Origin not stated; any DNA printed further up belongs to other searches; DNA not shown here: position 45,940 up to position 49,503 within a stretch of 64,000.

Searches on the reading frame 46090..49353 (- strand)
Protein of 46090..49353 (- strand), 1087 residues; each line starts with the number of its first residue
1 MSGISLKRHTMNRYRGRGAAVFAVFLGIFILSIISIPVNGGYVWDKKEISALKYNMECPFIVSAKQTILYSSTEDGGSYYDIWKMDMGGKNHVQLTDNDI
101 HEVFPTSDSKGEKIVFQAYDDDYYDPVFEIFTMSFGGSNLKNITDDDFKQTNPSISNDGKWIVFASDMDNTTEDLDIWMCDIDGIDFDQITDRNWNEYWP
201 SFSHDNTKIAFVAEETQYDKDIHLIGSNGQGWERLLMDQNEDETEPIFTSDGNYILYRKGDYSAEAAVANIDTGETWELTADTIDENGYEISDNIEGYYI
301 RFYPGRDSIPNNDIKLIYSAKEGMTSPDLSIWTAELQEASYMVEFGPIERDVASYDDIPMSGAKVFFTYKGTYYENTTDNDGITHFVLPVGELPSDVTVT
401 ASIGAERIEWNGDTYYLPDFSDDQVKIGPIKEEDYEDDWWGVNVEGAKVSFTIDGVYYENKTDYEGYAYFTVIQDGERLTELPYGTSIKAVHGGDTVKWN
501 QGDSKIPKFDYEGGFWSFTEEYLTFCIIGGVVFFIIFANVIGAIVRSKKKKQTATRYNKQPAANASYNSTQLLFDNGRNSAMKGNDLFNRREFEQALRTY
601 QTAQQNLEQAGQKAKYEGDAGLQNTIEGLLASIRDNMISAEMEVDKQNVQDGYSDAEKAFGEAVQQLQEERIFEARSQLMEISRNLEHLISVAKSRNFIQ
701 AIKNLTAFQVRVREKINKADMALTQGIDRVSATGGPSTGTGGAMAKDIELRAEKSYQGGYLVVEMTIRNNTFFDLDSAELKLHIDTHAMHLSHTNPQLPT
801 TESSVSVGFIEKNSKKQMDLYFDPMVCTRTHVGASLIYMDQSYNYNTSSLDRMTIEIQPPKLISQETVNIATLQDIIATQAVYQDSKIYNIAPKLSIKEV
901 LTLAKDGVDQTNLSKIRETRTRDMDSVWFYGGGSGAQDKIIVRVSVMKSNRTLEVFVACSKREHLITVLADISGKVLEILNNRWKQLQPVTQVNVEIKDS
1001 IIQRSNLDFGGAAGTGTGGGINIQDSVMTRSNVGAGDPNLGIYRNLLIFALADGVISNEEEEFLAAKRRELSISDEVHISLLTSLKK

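Call 21: search_protein_families(library=pfam, proteins=[window:46090-49353:-], max_evalue=0.001)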
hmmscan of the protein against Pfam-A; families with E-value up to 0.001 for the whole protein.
window:46090-49353:- (1087 aa): 1 family
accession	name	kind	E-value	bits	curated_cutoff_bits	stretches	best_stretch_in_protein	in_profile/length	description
PF07676.18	PD40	-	1.6e-15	57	20.9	1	143-178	4-37/38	WD40-like Beta Propeller Repeat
